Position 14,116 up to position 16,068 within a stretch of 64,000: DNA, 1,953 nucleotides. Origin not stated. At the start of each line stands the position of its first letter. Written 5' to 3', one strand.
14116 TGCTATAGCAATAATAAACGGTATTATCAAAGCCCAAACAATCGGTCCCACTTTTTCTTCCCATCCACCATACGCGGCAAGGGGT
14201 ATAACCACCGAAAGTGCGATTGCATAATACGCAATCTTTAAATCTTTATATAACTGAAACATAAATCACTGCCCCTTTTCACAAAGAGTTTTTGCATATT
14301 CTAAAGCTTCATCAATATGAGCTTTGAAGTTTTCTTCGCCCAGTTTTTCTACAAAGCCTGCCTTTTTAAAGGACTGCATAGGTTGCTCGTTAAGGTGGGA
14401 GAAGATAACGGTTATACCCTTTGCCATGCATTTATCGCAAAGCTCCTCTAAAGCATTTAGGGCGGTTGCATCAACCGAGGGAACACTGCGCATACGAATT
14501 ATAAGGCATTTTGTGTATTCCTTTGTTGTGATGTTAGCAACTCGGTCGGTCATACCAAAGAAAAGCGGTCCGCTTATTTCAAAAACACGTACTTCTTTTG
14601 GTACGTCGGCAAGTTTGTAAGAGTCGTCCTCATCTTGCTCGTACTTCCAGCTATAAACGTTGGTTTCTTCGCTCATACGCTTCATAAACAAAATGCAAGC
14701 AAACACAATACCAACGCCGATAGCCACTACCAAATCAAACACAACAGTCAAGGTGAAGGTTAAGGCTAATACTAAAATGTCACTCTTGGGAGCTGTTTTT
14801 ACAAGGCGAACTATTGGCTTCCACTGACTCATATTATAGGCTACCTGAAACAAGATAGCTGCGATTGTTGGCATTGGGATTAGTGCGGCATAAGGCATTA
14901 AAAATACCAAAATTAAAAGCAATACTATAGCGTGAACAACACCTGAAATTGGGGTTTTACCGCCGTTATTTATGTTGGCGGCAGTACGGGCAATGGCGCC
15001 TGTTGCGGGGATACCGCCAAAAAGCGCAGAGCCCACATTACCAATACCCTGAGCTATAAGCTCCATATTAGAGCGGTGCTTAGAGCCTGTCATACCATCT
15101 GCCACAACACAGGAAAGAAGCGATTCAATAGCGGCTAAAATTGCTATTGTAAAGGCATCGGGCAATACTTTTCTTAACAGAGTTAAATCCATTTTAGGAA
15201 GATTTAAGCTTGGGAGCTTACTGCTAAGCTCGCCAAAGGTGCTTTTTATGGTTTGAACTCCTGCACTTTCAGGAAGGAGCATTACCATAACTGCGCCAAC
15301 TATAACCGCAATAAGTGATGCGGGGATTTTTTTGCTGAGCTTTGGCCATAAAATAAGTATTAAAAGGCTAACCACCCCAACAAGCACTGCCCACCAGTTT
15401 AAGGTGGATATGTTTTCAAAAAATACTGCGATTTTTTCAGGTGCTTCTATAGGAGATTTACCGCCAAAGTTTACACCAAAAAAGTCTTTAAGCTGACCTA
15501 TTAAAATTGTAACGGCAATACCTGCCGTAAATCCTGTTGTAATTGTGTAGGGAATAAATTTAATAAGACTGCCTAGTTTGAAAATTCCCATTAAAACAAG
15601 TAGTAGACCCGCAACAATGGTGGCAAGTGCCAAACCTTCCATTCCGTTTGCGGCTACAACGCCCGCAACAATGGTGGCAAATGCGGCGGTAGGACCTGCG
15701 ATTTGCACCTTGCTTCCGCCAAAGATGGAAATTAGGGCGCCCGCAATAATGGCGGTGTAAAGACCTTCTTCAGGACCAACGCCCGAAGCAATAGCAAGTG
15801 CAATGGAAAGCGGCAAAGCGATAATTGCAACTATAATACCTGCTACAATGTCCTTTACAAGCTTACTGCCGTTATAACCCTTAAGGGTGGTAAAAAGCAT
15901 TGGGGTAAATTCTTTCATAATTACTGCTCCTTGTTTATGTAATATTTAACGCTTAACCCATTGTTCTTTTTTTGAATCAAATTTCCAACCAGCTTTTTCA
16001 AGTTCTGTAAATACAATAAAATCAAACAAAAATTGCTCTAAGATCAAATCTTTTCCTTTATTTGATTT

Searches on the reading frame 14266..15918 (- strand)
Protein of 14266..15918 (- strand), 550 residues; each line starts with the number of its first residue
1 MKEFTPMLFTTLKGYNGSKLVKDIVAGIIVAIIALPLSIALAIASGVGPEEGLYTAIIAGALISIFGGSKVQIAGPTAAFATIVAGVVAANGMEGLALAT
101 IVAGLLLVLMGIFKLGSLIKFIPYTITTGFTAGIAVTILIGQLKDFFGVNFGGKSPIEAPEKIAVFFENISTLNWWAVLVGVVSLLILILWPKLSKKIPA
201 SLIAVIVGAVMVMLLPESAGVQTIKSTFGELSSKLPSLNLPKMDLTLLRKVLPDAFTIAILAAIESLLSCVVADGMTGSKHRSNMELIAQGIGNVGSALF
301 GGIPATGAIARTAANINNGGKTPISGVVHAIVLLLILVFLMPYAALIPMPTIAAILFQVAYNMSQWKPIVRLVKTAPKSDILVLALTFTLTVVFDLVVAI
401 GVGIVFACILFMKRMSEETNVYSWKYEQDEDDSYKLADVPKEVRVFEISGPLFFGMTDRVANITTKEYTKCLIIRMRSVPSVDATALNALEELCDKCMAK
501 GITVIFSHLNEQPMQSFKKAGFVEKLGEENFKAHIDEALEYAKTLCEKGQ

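Call 57: search_protein_families(library=pfam, proteins=[window:14266-15918:-], max_evalue=0.00001)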
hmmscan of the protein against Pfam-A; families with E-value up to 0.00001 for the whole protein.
window:14266-15918:- (550 aa): 2 families
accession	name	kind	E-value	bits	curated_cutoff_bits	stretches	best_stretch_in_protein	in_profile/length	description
PF00916.26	Sulfate_transp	-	3.6e-88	296.3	23.2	1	20-386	1-379/380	Sulfate permease family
PF01740.26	STAS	-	8.6e-14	51.6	22.6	1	437-538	4-106/106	STAS domain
